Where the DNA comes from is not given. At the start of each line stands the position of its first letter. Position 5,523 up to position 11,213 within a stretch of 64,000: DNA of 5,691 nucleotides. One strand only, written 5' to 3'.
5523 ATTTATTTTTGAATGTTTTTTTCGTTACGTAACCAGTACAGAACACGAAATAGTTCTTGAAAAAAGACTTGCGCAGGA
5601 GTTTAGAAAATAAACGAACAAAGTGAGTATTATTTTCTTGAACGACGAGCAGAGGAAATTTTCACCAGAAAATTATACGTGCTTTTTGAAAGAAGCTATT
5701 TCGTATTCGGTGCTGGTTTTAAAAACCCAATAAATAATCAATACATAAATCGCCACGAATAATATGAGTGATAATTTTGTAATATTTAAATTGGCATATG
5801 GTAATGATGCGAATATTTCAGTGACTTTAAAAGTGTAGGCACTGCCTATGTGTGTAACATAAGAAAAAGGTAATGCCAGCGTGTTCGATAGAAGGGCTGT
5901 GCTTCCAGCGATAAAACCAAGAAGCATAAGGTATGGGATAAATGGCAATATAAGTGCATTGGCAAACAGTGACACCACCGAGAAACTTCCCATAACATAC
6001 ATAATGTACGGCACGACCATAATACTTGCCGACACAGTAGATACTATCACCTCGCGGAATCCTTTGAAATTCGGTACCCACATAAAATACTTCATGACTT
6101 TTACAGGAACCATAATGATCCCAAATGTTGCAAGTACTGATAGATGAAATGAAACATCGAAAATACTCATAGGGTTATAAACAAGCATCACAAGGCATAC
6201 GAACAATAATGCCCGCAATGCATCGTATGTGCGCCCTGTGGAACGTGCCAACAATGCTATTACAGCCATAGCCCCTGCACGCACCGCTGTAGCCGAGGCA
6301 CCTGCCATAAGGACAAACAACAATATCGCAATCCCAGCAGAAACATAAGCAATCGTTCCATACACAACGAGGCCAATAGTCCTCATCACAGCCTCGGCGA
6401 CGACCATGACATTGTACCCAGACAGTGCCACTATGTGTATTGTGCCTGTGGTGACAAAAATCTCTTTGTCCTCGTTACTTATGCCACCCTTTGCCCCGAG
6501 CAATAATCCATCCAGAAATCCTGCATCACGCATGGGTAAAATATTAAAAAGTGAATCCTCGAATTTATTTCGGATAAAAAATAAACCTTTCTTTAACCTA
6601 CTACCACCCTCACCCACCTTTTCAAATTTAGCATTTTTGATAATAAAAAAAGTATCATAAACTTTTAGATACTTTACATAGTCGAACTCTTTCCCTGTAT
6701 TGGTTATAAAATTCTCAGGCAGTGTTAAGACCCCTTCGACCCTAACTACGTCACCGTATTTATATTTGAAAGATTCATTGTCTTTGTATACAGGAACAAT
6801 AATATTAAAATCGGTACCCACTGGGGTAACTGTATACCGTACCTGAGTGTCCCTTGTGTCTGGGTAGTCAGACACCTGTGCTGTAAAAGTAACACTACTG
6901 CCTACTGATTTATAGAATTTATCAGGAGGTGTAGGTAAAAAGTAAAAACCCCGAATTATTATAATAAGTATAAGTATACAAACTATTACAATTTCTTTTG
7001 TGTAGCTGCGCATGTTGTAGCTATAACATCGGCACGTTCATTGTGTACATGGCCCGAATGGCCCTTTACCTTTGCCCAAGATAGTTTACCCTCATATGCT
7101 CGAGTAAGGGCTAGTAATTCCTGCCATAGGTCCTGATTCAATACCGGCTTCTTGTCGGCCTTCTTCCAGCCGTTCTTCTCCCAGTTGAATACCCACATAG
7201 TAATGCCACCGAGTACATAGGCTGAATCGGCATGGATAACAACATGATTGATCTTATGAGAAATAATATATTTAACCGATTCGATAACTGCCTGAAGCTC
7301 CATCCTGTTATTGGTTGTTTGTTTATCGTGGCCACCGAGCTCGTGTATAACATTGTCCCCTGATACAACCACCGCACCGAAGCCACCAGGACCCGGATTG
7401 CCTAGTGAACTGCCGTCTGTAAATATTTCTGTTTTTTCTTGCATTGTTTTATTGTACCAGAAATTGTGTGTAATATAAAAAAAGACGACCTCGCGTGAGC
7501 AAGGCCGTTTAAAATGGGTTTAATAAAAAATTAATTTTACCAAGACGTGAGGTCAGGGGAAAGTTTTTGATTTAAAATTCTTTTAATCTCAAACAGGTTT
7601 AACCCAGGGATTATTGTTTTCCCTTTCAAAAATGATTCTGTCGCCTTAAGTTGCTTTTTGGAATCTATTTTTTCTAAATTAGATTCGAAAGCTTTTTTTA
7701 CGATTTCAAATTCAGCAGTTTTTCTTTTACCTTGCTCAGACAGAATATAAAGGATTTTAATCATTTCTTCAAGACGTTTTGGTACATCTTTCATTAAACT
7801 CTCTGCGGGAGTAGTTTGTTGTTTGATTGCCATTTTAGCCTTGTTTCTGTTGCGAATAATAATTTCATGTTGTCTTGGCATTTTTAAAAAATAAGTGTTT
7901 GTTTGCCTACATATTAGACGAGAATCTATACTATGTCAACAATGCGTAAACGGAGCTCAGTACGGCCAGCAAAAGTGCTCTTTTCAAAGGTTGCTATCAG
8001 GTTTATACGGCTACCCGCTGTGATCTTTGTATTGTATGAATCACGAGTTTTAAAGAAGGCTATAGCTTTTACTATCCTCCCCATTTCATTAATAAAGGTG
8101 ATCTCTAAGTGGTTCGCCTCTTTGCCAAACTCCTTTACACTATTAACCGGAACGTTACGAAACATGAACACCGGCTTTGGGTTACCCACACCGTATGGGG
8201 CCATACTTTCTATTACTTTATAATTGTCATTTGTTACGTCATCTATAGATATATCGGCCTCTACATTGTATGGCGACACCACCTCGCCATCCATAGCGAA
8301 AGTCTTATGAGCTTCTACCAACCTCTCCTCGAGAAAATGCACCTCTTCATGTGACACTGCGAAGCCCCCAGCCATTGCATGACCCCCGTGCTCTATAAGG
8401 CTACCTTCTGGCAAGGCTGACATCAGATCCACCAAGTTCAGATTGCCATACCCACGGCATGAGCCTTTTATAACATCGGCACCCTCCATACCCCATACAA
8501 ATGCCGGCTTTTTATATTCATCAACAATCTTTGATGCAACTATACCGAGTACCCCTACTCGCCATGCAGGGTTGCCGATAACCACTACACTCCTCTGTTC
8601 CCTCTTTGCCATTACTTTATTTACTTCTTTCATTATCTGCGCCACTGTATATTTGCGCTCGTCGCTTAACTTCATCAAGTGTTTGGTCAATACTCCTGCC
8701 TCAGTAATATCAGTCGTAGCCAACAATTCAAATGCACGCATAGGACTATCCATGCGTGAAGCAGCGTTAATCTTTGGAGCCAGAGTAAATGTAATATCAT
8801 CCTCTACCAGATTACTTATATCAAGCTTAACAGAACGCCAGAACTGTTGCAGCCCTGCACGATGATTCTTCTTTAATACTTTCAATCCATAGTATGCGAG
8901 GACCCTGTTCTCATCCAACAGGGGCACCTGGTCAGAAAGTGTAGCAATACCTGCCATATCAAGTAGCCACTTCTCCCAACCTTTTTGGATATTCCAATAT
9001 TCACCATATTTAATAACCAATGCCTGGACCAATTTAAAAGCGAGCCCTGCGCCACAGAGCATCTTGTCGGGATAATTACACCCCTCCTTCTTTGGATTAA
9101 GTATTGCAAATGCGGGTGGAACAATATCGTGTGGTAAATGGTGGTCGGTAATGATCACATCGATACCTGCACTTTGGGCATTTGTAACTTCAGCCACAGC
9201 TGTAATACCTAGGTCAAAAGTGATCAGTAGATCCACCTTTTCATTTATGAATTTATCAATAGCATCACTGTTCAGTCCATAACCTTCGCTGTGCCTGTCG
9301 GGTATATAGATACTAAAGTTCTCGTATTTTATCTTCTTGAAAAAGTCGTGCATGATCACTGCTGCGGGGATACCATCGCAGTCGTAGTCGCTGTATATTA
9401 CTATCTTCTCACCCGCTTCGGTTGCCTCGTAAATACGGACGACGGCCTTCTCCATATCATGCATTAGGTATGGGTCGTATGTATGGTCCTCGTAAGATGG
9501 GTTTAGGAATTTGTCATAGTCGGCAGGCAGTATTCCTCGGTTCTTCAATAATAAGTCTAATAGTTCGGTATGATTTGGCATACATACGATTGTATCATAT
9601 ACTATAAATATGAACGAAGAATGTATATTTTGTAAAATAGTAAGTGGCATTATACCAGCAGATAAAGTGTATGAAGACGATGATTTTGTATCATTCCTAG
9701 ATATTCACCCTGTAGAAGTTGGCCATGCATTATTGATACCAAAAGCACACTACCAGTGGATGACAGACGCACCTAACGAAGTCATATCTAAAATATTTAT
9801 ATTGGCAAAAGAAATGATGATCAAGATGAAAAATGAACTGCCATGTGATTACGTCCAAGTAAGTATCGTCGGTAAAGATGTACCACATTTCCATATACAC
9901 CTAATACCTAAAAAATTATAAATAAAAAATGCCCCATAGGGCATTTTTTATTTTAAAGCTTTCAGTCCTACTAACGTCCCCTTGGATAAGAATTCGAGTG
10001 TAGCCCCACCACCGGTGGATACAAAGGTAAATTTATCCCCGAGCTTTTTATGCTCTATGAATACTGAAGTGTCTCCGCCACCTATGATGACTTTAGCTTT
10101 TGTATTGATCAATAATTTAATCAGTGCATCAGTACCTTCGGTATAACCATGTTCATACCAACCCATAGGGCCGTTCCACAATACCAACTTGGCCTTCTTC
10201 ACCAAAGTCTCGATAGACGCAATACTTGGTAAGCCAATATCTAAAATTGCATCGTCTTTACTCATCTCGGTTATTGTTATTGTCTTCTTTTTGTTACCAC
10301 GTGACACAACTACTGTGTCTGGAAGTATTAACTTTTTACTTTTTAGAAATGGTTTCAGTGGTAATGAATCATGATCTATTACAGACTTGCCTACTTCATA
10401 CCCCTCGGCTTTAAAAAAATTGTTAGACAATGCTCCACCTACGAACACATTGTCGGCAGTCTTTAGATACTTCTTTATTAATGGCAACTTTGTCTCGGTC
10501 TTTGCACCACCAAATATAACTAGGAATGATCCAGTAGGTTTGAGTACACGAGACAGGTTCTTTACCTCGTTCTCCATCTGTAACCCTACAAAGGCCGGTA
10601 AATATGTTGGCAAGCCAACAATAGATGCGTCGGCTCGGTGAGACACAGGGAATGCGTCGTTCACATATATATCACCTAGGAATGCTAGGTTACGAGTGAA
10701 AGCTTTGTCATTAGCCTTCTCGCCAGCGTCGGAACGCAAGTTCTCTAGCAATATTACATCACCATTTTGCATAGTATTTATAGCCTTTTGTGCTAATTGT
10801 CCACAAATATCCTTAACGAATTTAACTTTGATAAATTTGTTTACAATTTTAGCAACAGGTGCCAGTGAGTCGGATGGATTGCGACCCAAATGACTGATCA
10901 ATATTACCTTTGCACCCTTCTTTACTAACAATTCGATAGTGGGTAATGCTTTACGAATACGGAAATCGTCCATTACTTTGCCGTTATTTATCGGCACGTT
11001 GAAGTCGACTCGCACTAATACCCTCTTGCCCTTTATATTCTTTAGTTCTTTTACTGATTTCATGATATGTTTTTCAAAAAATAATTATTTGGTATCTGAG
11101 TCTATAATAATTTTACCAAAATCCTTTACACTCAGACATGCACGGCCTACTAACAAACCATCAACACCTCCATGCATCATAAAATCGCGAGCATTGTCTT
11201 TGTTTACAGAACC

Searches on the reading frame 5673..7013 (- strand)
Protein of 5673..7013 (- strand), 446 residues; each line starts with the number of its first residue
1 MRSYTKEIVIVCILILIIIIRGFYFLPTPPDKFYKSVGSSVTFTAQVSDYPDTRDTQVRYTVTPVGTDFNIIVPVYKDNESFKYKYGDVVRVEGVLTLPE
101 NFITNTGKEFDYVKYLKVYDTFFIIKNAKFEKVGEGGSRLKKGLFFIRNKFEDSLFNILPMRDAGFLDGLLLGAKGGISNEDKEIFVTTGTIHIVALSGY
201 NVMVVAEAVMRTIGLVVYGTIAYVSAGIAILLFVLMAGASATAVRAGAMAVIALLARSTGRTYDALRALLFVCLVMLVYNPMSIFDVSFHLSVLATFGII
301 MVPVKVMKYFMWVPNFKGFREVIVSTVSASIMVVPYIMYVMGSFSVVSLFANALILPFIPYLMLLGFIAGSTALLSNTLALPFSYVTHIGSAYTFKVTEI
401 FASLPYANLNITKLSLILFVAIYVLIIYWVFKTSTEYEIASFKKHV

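Call 22: search_protein_families(library=pfam, proteins=[window:5676-7013:-], max_evalue=0.00001)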
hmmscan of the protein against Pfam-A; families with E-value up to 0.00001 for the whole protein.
window:5676-7013:- (446 aa): 2 families
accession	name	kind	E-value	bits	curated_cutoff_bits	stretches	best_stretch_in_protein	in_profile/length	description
PF03772.21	Competence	-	2.2e-46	158.8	23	1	170-431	1-265/270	Competence protein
PF13567.11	DUF4131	-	2.3e-09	37.6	31.6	1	9-117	33-149/165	Domain of unknown function (DUF4131)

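Call 26: find_encoding_contigs(protein=window:5673-7013:-, flank=4000, max_places=4)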
Protein window:5673-7013:- (446 aa): 1 contig read that carries it; 1 place shown.
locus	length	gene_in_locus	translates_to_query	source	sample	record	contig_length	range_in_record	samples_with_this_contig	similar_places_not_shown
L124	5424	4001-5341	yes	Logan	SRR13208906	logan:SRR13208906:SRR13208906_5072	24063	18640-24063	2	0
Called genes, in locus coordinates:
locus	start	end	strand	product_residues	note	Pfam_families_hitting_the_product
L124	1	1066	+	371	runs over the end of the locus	PF00162:PGK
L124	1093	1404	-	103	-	PF11969:DcpS_C, PF01230:HIT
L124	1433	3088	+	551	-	PF01368:DHH, PF02272:DHHA1 (weak), PF17768:RecJ_OB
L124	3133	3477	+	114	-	-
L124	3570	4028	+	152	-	PF00075:RNase_H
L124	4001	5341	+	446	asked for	PF13567:DUF4131, PF03772:Competence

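Call 43: search_protein_families(library=ncbifam, proteins=[window:5676-7013:-], max_evalue=0.001)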
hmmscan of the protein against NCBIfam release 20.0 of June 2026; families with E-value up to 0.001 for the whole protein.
window:5676-7013:- (446 aa): 4 families
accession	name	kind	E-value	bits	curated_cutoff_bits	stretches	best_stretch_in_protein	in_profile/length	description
TIGR00361.1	ComEC_Rec2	equivalog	1.7e-20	72.7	190.05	1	163-432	129-409/663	DNA internalization-related competence protein ComEC/Rec2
TIGR00360.1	ComEC_N-term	subfamily_domain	1.3e-17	64.6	36.5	1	191-364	1-169/171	ComEC/Rec2-related protein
NF008580.0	PRK11539.1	equivalog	8.8e-14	50.8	969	1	167-439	203-481/758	ComEC family protein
NF045979.1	ComEC_MAG0480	equivalog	7.6e-11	41.4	150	1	68-367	118-394/461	MAG0480 family ComEC-like protein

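Call 44: find_homologous_proteins(query=window:5676-7013:-)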
Query window:5676-7013:- (446 aa): 818 proteins with E <= 0.001 among 8000 candidates; the best 120 are listed.
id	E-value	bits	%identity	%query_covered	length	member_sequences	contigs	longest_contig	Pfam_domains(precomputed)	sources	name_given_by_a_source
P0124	6.6e-270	913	95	100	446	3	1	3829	PF13567.12,PF03772.22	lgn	-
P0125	5.8e-241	818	87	97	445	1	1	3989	PF13567.12,PF03772.22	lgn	-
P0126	1.3e-222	757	78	100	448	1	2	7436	PF13567.12,PF03772.22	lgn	-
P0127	3.3e-218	743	79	98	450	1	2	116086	PF13567.12,PF03772.22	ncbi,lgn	-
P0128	1.5e-177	609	64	97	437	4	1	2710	PF13567.12,PF03772.22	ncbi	-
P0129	5.8e-177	607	65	98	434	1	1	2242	PF13567.12,PF03772.22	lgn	-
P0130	8.6e-174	597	65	98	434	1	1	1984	PF13567.12,PF03772.22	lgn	-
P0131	7.2e-168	577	62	96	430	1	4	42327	PF13567.12,PF03772.22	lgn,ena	-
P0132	5.5e-167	574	61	97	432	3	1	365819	PF13567.12,PF03772.22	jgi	jgi:competence protein ComEC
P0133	1.8e-165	569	62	95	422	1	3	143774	PF13567.12,PF03772.22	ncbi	-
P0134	1.5e-164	566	61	96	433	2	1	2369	PF13567.12,PF03772.22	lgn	-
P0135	8.5e-164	564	60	96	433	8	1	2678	PF13567.12,PF03772.22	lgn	-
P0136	3.0e-163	562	61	96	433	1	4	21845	PF13567.12,PF03772.22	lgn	-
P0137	4.9e-163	561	59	96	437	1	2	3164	PF13567.12,PF03772.22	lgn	-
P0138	8.7e-162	557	59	97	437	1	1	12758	PF13567.12,PF03772.22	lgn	-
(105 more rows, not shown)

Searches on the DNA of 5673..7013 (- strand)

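Call 65: search_with_rna_model(model_id=R1, sources=[L003, L123, L124, L004, L005, L006, L007, L008, L009, L010, L011, L012, L013, L014, L015, L018, L019, L021, L022, L023, L024, L025, L026, L027, L029, L031, L032, L033, L034, L035, L036, L037, L038, L039, L040, L041, L042, L043, L044, L045, L046, L047, L048, L049, L051, L052, L053, L055, L056, L057, L059, L060, L061, L062, L064, L065, L066, L067, L068, L069, L070, L071, L072, L073, L074, L075, L076, L077, L078, L079, L080, L081, L082, L083, L084, L085, L086, L087, L088, L089, L090, L091, L092, L093, L094, L095, L096, L097, L098, L099, L100, L101, L102, L103, L104, L105, L106, L107, L108, L109], max_evalue=1)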
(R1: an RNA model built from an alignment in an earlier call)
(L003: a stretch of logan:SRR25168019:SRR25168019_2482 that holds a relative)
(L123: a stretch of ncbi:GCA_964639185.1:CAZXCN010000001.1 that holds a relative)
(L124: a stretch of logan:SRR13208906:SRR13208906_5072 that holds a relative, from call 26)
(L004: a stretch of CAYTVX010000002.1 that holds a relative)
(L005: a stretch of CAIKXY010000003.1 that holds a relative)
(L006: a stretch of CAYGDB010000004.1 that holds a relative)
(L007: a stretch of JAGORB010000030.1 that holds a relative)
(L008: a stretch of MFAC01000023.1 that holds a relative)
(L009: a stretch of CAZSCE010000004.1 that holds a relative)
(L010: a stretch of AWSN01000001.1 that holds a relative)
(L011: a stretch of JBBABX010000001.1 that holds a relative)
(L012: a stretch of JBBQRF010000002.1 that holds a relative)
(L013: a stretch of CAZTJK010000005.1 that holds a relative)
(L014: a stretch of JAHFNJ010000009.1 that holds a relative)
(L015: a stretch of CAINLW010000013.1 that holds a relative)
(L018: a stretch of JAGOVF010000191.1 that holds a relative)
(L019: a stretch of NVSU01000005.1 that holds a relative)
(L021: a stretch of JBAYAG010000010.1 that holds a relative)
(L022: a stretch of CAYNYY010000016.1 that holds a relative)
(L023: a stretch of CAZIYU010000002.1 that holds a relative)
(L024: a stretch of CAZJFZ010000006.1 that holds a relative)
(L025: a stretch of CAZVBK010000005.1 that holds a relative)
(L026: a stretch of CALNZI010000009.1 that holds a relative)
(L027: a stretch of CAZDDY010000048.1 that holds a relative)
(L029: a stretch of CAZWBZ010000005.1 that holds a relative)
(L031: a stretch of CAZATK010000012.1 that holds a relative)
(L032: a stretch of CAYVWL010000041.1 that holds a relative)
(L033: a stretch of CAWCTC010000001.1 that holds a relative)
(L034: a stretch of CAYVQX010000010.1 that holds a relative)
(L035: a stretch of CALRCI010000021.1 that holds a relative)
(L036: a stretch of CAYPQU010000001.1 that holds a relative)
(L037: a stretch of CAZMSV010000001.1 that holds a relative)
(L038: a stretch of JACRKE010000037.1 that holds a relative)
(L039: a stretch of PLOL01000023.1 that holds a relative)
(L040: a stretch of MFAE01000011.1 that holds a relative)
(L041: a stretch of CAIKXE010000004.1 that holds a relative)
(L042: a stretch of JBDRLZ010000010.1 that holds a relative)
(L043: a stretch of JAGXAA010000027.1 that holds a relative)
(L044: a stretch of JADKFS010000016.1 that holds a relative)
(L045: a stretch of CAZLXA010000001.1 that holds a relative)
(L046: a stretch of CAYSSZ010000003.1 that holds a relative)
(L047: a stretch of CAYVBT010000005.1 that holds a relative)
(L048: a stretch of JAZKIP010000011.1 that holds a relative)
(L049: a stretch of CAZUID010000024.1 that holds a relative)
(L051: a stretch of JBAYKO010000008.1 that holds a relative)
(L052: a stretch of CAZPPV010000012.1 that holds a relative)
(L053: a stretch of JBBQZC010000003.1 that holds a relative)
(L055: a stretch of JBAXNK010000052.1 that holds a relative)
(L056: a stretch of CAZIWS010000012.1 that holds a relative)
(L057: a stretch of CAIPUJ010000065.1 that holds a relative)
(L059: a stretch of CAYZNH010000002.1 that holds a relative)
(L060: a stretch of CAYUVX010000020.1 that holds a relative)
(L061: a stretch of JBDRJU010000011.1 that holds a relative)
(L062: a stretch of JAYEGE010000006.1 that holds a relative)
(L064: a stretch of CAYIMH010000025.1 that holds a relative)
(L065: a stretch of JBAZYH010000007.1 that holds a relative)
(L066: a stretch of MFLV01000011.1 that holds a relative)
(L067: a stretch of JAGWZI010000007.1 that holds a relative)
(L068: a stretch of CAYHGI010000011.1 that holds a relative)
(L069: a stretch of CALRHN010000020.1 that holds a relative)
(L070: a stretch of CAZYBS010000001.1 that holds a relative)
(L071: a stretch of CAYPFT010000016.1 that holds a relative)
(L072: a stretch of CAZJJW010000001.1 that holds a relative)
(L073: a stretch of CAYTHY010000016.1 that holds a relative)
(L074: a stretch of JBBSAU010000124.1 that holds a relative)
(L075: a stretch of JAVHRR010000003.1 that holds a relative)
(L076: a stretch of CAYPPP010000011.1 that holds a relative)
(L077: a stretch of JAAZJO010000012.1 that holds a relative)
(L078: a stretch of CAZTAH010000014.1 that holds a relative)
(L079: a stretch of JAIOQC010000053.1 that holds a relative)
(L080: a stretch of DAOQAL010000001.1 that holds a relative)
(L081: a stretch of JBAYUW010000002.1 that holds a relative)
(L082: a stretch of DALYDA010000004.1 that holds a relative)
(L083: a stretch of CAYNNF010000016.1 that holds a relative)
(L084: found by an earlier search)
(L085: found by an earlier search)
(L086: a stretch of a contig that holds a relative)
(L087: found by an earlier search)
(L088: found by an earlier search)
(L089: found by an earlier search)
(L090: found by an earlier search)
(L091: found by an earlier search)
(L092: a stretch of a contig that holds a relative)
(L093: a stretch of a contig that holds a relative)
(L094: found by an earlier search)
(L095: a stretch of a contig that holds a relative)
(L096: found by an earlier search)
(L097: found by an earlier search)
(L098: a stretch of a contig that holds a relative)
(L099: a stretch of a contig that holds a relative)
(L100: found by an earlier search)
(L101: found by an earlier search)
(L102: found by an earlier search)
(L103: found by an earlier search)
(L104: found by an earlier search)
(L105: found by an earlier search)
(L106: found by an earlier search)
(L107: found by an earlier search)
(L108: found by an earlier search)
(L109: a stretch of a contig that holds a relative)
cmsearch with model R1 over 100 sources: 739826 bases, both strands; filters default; matches with E-value up to 1: 7.
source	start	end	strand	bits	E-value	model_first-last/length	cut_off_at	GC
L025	5936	6006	-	66.5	1.8e-15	1-71/71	no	0.44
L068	2855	2925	+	65.1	4.6e-15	1-71/71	no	0.42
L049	1012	1080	-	25.7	0.00055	1-71/71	no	0.45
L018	4504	4573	-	20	0.022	1-71/71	no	0.47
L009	2966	3035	+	15.7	0.36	1-71/71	no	0.49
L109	1094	1153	-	15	0.56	1-71/71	no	0.22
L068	5697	5755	-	14.3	0.9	1-71/71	no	0.22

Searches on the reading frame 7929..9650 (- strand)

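Call 22: search_protein_families(library=pfam, proteins=[window:7929-9650:-], max_evalue=0.00001)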
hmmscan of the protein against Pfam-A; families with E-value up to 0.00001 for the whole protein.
window:7929-9650:- (574 aa): 3 families
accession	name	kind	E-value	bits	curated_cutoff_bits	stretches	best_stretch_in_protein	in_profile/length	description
PF01368.27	DHH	-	2.4e-24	86.4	28.1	1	82-218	1-109/125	DHH family, N-terminal domain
PF17768.7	RecJ_OB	-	2e-22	79.8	27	1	464-572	2-107/107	RecJ OB domain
PF02272.25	DHHA1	-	3.9e-07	30.9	25.9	1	356-437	5-89/102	DHHA1 domain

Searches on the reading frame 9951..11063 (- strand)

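Call 22: search_protein_families(library=pfam, proteins=[window:9951-11063:-], max_evalue=0.00001)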
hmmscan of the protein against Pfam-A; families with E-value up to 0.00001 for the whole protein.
window:9951-11063:- (371 aa): 1 family
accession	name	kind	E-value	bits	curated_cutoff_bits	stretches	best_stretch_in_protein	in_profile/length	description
PF00162.24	PGK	-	4.1e-115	385.2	27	1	9-360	5-377/379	Phosphoglycerate kinase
